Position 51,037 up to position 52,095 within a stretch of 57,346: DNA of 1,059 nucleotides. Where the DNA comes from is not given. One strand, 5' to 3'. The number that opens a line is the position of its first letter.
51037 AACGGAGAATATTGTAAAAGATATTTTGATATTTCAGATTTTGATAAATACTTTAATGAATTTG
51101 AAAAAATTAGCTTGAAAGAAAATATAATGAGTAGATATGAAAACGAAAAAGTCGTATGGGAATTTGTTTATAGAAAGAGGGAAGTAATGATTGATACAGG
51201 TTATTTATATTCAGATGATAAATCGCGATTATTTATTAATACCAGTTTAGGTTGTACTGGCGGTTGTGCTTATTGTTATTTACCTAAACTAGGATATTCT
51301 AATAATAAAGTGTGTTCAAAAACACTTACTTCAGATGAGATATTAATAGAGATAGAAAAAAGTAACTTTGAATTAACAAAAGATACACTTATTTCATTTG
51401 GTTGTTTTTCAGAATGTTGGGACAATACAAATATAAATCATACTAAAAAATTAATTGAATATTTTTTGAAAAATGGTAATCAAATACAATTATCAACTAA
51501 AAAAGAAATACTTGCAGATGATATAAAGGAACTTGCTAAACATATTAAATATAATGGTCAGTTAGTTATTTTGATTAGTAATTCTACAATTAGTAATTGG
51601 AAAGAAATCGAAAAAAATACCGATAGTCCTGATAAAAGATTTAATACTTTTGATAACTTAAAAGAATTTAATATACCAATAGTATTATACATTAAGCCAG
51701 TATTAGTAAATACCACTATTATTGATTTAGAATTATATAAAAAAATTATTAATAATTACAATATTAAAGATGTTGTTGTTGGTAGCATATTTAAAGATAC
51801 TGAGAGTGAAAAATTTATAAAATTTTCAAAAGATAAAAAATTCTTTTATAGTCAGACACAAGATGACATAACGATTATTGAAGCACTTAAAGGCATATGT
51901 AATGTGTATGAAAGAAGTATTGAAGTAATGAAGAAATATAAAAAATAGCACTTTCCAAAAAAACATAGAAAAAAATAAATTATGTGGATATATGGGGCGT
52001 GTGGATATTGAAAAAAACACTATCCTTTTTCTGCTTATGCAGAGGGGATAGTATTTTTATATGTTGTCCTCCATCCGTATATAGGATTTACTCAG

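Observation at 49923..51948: Three-enzyme fusion: HIT hydrolase + SAM methyltransferase + SplB-like radical SAM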

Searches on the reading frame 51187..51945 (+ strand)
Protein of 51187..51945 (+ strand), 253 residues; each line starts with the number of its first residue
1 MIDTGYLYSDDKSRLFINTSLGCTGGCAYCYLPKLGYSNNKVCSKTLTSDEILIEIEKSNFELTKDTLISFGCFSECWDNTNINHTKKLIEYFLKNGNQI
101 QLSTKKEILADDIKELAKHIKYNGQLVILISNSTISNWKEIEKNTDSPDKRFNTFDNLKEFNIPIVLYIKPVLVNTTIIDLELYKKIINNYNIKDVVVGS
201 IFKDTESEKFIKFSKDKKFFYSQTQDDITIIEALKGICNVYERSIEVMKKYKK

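Call 28: find_related_loci(query=A1, collection=genome_contigs, flank=8000)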
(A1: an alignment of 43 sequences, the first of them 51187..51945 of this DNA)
Query A1 (253 aa) in genome_contigs; peptide patterns used: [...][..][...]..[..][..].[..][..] (x = any residue, [..] = any of these).
102 stretches matched a pattern; 86 encode a relative of the query (tblastn E <= 1e-3); the best 80 are kept; 80 distinct loci.
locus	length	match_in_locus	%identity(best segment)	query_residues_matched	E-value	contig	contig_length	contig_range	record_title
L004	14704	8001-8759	53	1-253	4e-90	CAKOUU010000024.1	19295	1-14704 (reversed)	MAG: uncultured Clostridia bacterium isolate REFINED_METABAT215_TOP10_CONTIGS_1500_ASSEMBLY_K77_MERGED__Hadza_MoBio_hadz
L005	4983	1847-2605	51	1-253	2e-89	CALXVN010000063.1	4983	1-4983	MAG: uncultured Clostridia bacterium isolate BRZ_PC__bin16 genome assembly, contig: BRZ_PC__NODE_23211_length_4983_cov_8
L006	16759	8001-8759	57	1-253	8e-89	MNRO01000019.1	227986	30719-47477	MAG: Clostridium sp. 26_21 Ley3_66761_scaffold_133, whole genome shotgun sequence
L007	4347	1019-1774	56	1-252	4e-88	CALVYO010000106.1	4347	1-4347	MAG: uncultured Bacilli bacterium isolate BRZ_DM__bin25 genome assembly, contig: BRZ_DM__NODE_27653_length_4347_cov_3.40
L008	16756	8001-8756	56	1-252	4e-88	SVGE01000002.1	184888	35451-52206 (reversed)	MAG: Clostridiales bacterium isolate SIG350 NODE_251_length_184888_cov_3.548666, whole genome shotgun sequence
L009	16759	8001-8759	51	1-253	2e-87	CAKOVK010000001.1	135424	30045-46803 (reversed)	MAG: uncultured Clostridia bacterium isolate REFINED_METABAT215_TOP10_CONTIGS_1500_ASSEMBLY_K77_MERGED__Hadza_PheChl_Fib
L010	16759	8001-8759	55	1-253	4e-87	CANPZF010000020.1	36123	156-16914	MAG: uncultured Clostridia bacterium isolate Lapin-004__bin73 genome assembly, contig: Lapin-004__NODE_1344_length_36123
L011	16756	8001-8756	56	1-252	2e-86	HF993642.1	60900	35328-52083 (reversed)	Clostridium sp. CAG:793 genomic scaffold, scf58, whole genome shotgun sequence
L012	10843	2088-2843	56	1-252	2e-86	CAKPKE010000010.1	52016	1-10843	MAG: uncultured Clostridia bacterium isolate REFINED_METABAT215_TOP10_CONTIGS_1500_ASSEMBLY_K77_MERGED__Hadza_MoBio_hadz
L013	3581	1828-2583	52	1-252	4e-86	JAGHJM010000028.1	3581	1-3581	MAG: Clostridia bacterium isolate MAG.74 k127_511850, whole genome shotgun sequence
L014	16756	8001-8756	57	1-252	1e-85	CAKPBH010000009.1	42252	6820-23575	MAG: uncultured Bacilli bacterium isolate REFINED_METABAT215_TOP10_CONTIGS_1500_ASSEMBLY_K77_MERGED__Hadza_MoBio_hadza-A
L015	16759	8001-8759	50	1-253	8e-85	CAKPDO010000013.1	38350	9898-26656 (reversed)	MAG: uncultured Clostridia bacterium isolate REFINED_METABAT215_TOP10_CONTIGS_1500_ASSEMBLY_K77_MERGED__Hadza_MoBio_hadz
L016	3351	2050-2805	52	1-253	5e-85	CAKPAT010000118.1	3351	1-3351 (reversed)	MAG: uncultured Bacilli bacterium isolate REFINED_METABAT215_TOP10_CONTIGS_1500_ASSEMBLY_K77_MERGED__Hadza_MoBio_C-REDO_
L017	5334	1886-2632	52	1-248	6e-84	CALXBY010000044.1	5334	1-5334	MAG: uncultured Clostridia bacterium isolate BRZ_D__bin41 genome assembly, contig: BRZ_D__NODE_20092_length_5334_cov_10.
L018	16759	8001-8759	53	1-253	6e-84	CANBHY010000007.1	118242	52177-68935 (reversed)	MAG TPA_asm: uncultured Clostridium sp. isolate SRR15431161_bin.17_metawrap_v1.3_MAG genome assembly, contig: NODE.93_le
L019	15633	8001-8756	52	1-253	4e-84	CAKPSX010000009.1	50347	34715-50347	MAG: uncultured Clostridia bacterium isolate REFINED_METABAT215_TOP10_CONTIGS_1500_ASSEMBLY_K77_MERGED__Hadza_MoBio_hadz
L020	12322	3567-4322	52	1-253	1e-83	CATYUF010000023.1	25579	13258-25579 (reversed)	MAG TPA_asm: uncultured Clostridium sp. isolate ERR9578265_bin.42_MetaWRAP_v1.3_MAG genome assembly, contig: ERZ18533859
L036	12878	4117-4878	52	1-252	7e-78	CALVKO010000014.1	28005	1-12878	MAG: uncultured Bacilli bacterium isolate BRZ_EG__bin97 genome assembly, contig: BRZ_EG__NODE_2212_length_28005_cov_19.1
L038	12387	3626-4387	50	1-252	1e-77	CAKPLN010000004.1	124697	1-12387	MAG: uncultured Bacilli bacterium isolate REFINED_METABAT215_TOP10_CONTIGS_1500_ASSEMBLY_K77_MERGED__Hadza_MoBio_hadza-A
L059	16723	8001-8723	42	5-246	1e-55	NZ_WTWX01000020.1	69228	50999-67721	Paenibacillus sp. An7 NODE_21_length_69228_cov_54.648158, whole genome shotgun sequence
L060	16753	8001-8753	39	6-253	3e-53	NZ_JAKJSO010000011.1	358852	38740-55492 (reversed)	Photobacterium kagoshimensis strain JAMM2471 JAMM2471_scaffold_3, whole genome shotgun sequence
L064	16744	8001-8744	37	7-252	2e-49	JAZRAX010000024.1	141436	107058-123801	MAG: Acetatifactor sp. isolate T1900045135_TC20190129.MAGScoT_cleanbin_000005 SGB_4891_k141_2636280, whole genome shotgu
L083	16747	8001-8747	41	8-253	3e-44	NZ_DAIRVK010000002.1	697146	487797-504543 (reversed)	MAG: Sulfurospirillum sp. isolate CTOTU26098 NODE_2_length_697146_cov_26.318336, whole genome shotgun sequence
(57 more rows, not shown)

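Call 33: search_protein_families(library=pfam, proteins=[L008:7219-7986:+, L059:9205-9987:+, L059:10005-10676:+, L059:8753-9172:+, L060:8744-9166:+, L060:6939-7706:-, L060:6391-6933:-, L083:7487-7978:+, L019:7340-7996:+, L064:13274-14893:+], max_evalue=0.01)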
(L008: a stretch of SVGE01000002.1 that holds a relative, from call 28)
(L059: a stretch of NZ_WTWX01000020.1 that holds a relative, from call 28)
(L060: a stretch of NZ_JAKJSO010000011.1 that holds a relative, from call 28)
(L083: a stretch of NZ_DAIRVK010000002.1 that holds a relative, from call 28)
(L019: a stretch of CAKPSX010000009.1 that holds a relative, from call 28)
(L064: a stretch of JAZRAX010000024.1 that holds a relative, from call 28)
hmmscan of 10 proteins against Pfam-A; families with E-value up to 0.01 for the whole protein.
L008:7219-7986:+ (256 aa): 8 families
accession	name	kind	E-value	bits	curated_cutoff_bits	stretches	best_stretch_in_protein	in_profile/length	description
PF08241.18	Methyltransf_11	-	2.4e-15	57.4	21.2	1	48-140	2-95/95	Methyltransferase domain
PF13649.12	Methyltransf_25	-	8.3e-13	49.3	27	1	46-136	1-97/97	Methyltransferase domain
PF13847.12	Methyltransf_31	-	3.4e-09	37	27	1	43-158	4-127/145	Methyltransferase domain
PF08242.18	Methyltransf_12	-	4.5e-09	37.4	30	1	47-138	1-98/98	Methyltransferase domain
PF13489.12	Methyltransf_23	-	6.5e-08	32.9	27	1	21-141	2-117/164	Methyltransferase domain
PF01209.24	Ubie_methyltran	-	0.00038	20.3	20.1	1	41-161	46-171/233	ubiE/COQ5 methyltransferase family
PF05219.18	DREV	-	0.0019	17.8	26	1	40-137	92-183/265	DREV methyltransferase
PF00398.26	RrnaAD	-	0.0038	16.8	24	1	39-107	26-95/263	Ribosomal RNA adenine dimethylase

L059:9205-9987:+ (261 aa): 1 family
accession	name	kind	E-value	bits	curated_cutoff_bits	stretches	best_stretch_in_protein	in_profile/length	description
PF00156.33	Pribosyltran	-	3.1e-05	23.8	26.3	1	141-243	26-125/158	Phosphoribosyl transferase domain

L059:10005-10676:+ (224 aa): 2 families
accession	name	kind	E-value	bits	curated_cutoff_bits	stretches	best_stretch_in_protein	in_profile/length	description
PF02223.23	Thymidylate_kin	-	2.7e-28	99.4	27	1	8-196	1-171/185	Thymidylate kinase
PF01712.25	dNK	-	8.7e-06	26.1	27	1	6-218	1-198/203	Deoxynucleoside kinase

L059:8753-9172:+ (140 aa): 0 families

L060:8744-9166:+ (141 aa): 0 families

L060:6939-7706:- (256 aa): 0 families

L060:6391-6933:- (181 aa): 4 families
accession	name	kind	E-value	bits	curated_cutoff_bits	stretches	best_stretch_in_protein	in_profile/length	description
PF13521.12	AAA_28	-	9e-09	36.2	27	1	3-166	1-156/164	AAA domain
PF13238.12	AAA_18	-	0.00048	21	29.4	1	4-50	1-43/128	AAA domain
PF13614.12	AAA_31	-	0.0029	18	27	0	62-120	106-162/177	AAA domain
PF08433.16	KTI12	-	0.0038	17.2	22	0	3-42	3-42/271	Chromatin associated protein KTI12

L083:7487-7978:+ (164 aa): 2 families
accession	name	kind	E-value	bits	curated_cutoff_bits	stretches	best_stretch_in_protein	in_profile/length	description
PF01467.32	CTP_transf_like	-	1.8e-29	103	21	1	9-137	1-132/133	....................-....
PF08218.17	Citrate_ly_lig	-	1.2e-07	32.1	20.9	1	15-81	9-73/182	Citrate lyase ligase C-terminal domain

L019:7340-7996:+ (219 aa): 2 families
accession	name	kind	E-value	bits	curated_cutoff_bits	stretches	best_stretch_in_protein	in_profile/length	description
PF01966.28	HD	-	7.2e-09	36.4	22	1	26-130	2-115/116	HD domain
PF05979.17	DUF896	-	0.0035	17.6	24.2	0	189-218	19-48/64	Bacterial protein of unknown function (DUF896)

L064:13274-14893:+ (540 aa): 2 families
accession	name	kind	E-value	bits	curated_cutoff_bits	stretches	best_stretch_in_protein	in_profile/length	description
PF00149.33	Metallophos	-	2.8e-15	57.7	21.5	1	205-469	2-190/191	Calcineurin-like phosphoesterase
PF12850.12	Metallophos_2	-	0.00096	19.6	27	0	423-475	82-124/154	Calcineurin-like phosphoesterase superfamily domain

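Call 34: search_protein_families(library=pfam, proteins=[L064:8762-13252:+, L019:8796-9803:+, L006:6582-7937:+, L038:1660-2886:+, L020:1421-2716:+, L036:1291-3399:+, L036:5534-6751:-, L036:6732-7451:-], max_evalue=0.01)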
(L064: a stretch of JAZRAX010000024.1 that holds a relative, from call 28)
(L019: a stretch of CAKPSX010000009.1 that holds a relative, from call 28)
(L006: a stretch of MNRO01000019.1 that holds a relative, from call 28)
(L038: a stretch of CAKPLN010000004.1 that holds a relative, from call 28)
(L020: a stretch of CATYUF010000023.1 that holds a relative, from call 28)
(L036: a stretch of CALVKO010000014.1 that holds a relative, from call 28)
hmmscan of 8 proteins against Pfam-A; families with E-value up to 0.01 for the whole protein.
L064:8762-13252:+ (1497 aa): 0 families

L019:8796-9803:+ (336 aa): 2 families
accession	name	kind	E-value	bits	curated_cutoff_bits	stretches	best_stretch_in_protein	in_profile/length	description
PF13310.11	Virulence_RhuM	-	2.4e-109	364.9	33.7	1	64-310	1-248/252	Virulence protein RhuM family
PF02498.22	Bro-N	-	0.003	18.6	25.6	1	21-114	3-93/96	BRO family, N-terminal domain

L006:6582-7937:+ (452 aa): 14 families
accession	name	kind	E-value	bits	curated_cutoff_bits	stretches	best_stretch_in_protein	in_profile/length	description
PF05958.17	tRNA_U5-meth_tr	-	6.4e-28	98.2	23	1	89-450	2-355/357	tRNA (Uracil-5-)-methyltransferase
PF13847.12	Methyltransf_31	-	1.3e-11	44.8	27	1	304-383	2-81/145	Methyltransferase domain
PF01938.26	TRAM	-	1.1e-09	38.5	21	1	6-59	5-61/61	TRAM domain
PF05175.20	MTS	-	1.4e-08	35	23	1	305-385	31-107/170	Methyltransferase small domain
PF02475.24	TRM5-TYW2_MTfase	-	4e-08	33.8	28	1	302-368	33-102/164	TRM5/TYW2 methyltransferase domain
PF09445.16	Methyltransf_15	-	1.8e-07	31.3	22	1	308-391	3-86/165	RNA cap guanine-N2 methyltransferase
PF03602.21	Cons_hypoth95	-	2.4e-07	31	24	1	304-411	40-153/182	Conserved hypothetical protein 95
PF13649.12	Methyltransf_25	-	1.1e-06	29.7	27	1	309-363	1-56/97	Methyltransferase domain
PF06325.19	PrmA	-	2.7e-06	27.6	22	1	304-380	160-230/296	Ribosomal protein L11 methyltransferase (PrmA)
PF01555.25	N6_N4_Mtase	-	3.7e-06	27.5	26.7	1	304-345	180-221/221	DNA methylase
PF08241.18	Methyltransf_11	-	0.0001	23.3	21.2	1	311-363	2-52/95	Methyltransferase domain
PF08123.19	DOT1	-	0.00032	20.7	23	1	300-351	37-90/205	Histone methylation protein DOT1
PF02390.23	Methyltransf_4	-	0.0019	18.2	24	1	306-384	2-82/173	Putative methyltransferase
PF00398.26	RrnaAD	-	0.0024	17.4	24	1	289-350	14-78/263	Ribosomal RNA adenine dimethylase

L038:1660-2886:+ (409 aa): 5 families
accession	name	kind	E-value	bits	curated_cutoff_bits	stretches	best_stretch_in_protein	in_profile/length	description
PF01076.25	Mob_Pre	-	5.1e-14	53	25.5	1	25-184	31-180/196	Plasmid recombination enzyme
PF24555.1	CC4_CEP85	-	0.00016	22.4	27.3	0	285-342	13-70/85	Centrosomal protein of 85 kDa-like, CC4 coiled-coil domain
PF13874.11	Nup54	-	0.00083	19.8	30.5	0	303-336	30-63/140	Nucleoporin complex subunit 54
PF08614.16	ATG16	-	0.0032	18.1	33.7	0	219-347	21-140/200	Autophagy protein 16 (ATG16)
PF00015.26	MCPsignal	-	0.0047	17.2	34.6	0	275-347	83-152/172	Methyl-accepting chemotaxis protein (MCP) signalling domain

L020:1421-2716:+ (432 aa): 3 families
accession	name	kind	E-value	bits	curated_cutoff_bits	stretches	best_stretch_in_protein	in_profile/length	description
PF00589.27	Phage_integrase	-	3.4e-21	76.2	27.1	1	186-402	5-169/172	Phage integrase family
PF14659.12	Phage_int_SAM_3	-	4.6e-13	49.6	22.6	1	73-128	3-57/58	Phage integrase, N-terminal SAM-like domain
PF14657.12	Arm-DNA-bind_4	-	6e-08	32.6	22.3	1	20-50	2-34/47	Arm DNA-binding domain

L036:1291-3399:+ (703 aa): 32 families (the best 25 are shown)
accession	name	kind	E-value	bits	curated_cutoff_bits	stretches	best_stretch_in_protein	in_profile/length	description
PF07724.20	AAA_2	-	1.6e-73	246.7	27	1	445-604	1-166/166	AAA domain (Cdc48 subfamily)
PF17871.7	AAA_lid_9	-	5.4e-34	116.7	22.8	1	195-293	3-101/104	AAA lid domain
PF00004.35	AAA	-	8.1e-25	88.2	21.2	2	54-188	2-127/131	ATPase family associated with various cellular activities (AAA)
PF10431.15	ClpB_D2-small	-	2.8e-22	79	21.9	1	610-690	1-81/81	C-terminal, D2-small domain, of ClpB protein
PF07728.20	AAA_5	-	9.7e-20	71.4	22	1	450-573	2-126/139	AAA domain (dynein-related subfamily)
PF13401.12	AAA_22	-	1.3e-12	48.6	27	2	449-545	7-110/130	AAA domain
PF13191.12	AAA_16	-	1.4e-11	45.6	32.6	1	31-76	2-50/167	AAA ATPase domain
PF12775.13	AAA_7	-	4.3e-07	30.1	25.8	1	450-498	36-84/181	P-loop containing dynein motor region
PF00158.32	Sigma54_activat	-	5.4e-07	29.9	20.2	1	450-557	25-131/168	Sigma-54 interaction domain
PF13173.12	AAA_14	-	3.6e-06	27.4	27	0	451-546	6-88/129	AAA domain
PF01695.23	IstB_IS21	-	5.2e-06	26.6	24.1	0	47-115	89-153/238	IstB-like ATP binding protein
PF20720.3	nSTAND3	-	6e-06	26.5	27.2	1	451-488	21-58/155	Novel STAND NTPase 3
PF05621.17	TniB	-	7.6e-05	22.7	22.4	0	72-188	70-183/189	Bacterial TniB protein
PF20030.5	bpMoxR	-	0.0001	21.9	27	0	29-76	12-56/205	MoxR domain in the MoxR-vWA-beta-propeller ternary systems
PF01078.27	Mg_chelatase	-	0.00029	20.7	20.3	0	450-475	25-50/207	Magnesium chelatase, subunit ChlI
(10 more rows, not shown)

L036:5534-6751:- (406 aa): 3 families
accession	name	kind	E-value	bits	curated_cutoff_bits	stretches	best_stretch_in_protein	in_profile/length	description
PF06838.17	Met_gamma_lyase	-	4.7e-175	582.4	24.2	1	4-404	2-403/405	Methionine gamma-lyase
PF01053.26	Cys_Met_Meta_PP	-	9.2e-09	34.8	27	1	36-228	28-202/381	Cys/Met metabolism PLP-dependent enzyme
PF00155.27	Aminotran_1_2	-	3.4e-06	26.9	19.7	1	29-227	19-222/361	Aminotransferase class I and II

L036:6732-7451:- (240 aa): 4 families
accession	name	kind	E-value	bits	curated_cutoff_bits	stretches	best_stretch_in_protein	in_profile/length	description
PF13561.12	adh_short_C2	-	7.9e-48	163.5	27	1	10-237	6-235/236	Enoyl-(Acyl carrier protein) reductase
PF00106.31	adh_short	-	3.7e-46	157.5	26.6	1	2-190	2-190/195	short chain dehydrogenase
PF08659.16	KR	-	2.2e-11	44.4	22.6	1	2-108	2-112/180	KR domain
PF01912.23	eIF-6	-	0.0082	16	25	0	63-137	86-159/197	eIF-6 family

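Call 37: search_solved_structures(query=A1, max_evalue=1)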
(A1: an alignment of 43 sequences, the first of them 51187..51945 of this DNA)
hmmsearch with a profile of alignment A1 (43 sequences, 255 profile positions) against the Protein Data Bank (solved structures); distinct sequences matched with E-value up to 1: 5.
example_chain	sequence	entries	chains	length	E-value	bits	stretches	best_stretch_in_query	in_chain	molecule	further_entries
4fhc_A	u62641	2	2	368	0.023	17.1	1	19-79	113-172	Spore photoproduct lyase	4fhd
4fhg_A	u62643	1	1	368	0.027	16.8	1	19-52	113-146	Spore photoproduct lyase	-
4fhe_A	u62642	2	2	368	0.029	16.8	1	19-52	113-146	Spore photoproduct lyase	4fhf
4rh0_A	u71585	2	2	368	0.029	16.7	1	19-52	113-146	Spore photoproduct lyase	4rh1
4k9r_A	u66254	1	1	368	0.25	13.7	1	19-79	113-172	Spore photoproduct lyase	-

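Call 43: predict_structure(alignment_id=A1)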
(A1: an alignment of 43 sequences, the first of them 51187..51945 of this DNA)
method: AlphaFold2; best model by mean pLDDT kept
length: 253 residues; sequences in the alignment: 43
mean_pLDDT: 95.5   pTM: 0.92
mean pLDDT of the five models: 95.5, 94.8, 94.4, 94.3, 92.9
residues with pLDDT >= 90: 227; 70-90: 25; 50-70: 1; < 50: 0
segments of 3 or more residues with pLDDT < 50: none
pLDDT, mean of each block of 10 residues (from residue 1): 91 96 96 93 94 96 97 94 98 98 98 98 98 98 98 98 98 98 99 98 84 78 96 98 97 91
secondary structure, 60 per line:
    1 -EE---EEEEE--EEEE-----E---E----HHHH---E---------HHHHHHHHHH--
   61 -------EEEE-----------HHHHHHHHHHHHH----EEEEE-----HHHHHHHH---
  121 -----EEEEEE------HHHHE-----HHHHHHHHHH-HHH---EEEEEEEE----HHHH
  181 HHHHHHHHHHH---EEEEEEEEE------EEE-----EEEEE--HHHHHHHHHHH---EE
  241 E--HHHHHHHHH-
elements in order: E7-11 E14-17 H32-35 H49-58 E68-71 H83-95 E100-104 H110-117 E126-131 H138-141 H148-157 E165-172 H177-191 E195-203 E210-212 E218-222 H225-235 E239-241 H244-252
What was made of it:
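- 51187..51945 (+): Radical SAM module (residues 422-674): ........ cluster motif, GCFSEC, IQLSTK, E..T....R, LYIKPV. It starts with the Met that begins the stand-alone homologues. AF2 pLDDT 95.5 (call 43).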

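Call 47: fold_search(model_id=the predicted structure, library=pdb)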
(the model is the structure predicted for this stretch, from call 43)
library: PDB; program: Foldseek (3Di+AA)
matches with E <= 10: 1673; with E <= 0.001: 70
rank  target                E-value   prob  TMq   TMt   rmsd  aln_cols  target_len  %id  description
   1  4fhc                  3.9e-09  1.00  0.66  0.51   5.6       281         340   18  Spore photoproduct lyase (released 2012-07-18)
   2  4k9r                  2.9e-08  1.00  0.66  0.52   5.7       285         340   17  Spore photoproduct lyase Y98F mutant (released 2013-05-08)
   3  4fhf                  4.0e-08  1.00  0.62  0.48   5.9       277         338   17  Spore photoproduct lyase C140A mutant with dinucleoside spore photoproduct (released 2012-07-18)
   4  4fhg                  5.8e-08  1.00  0.62  0.48   5.7       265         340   17  Spore photoproduct lyase C140S mutant (released 2012-07-18)
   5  4fhe                  6.2e-08  1.00  0.65  0.50   5.1       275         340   16  Spore photoproduct lyase C140A mutant (released 2012-07-18)
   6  4rh0                  7.1e-08  1.00  0.61  0.47   5.7       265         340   16  Spore photoproduct lyase C140A/S76C mutant with bound AdoMet (released 2014-10-22)
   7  7o1o                  7.7e-07  1.00  0.54  0.40   6.5       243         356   17  Complex-B bound [FeFe]-hydrogenase maturase HydE fromT. Maritima (Auxiliary cluster deleted variant) (released 2021-05-26)
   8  5v1s_A                1.5e-06  1.00  0.60  0.38   5.1       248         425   11  Crystal structure of Streptococcus suis SuiB bound to S-adenosylmethionine (released 2017-08-30)
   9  5v1q_B                2.0e-06  1.00  0.59  0.36   5.5       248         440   13  Crystal structure of Streptococcus suis SuiB (released 2017-08-30)
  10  8qmk                  2.3e-06  1.00  0.54  0.40   6.4       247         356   17  Enzymatically-produced complex-B bound TmHydE structure (released 2023-11-22)
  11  6y1x_A                2.6e-06  1.00  0.58  0.59   6.5       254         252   13  X-ray structure of the radical SAM protein NifB, a key nitrogenase maturating enzyme (released 2020-06-17)
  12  5ff2                  3.5e-06  1.00  0.57  0.44   6.6       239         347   18  HydE from T. maritima in complex with (2R,4R)-TDA (released 2016-04-06)
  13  5v1q_A                4.5e-06  1.00  0.60  0.37   5.1       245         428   11  Crystal structure of Streptococcus suis SuiB (released 2017-08-30)
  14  3cix                  4.8e-06  1.00  0.55  0.42   6.8       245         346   18  X-RAY structure of the [FeFe]-hydrogenase maturase HydE from thermotoga maritima in complex with thiocyanate (released 2008-04-08)
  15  5vsl_A                8.4e-06  1.00  0.61  0.59   6.6       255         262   12  Crystal structure of viperin with bound [4Fe-4S] cluster and S-adenosylhomocysteine (SAH) (released 2017-06-14)
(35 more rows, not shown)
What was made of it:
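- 51187..51945 (+): Foldseek best hit is SPL 4fhc, E 3.9e-9 (call 47).
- On Radical SAM superfamily (PF04055): AF2 pLDDT 95.5, with 70 rSAM structures matched at E <= 0.001 (calls 43, 47).
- Closest known: Spore photoproduct lyase. Same: Best structural match to the rSAM module (E 3.9e-9, TMq 0.66; call 47).
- Closest known: Viperin / prokaryotic viperins with adjacent nucleotide kinases. Same: Viperin structures appear among the Foldseek hits (E ~1e-5, TMq ~0.6; call 47).
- Foldseek best hit is 4fhc (E 3.9e-9, TMq 0.66; call 47).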
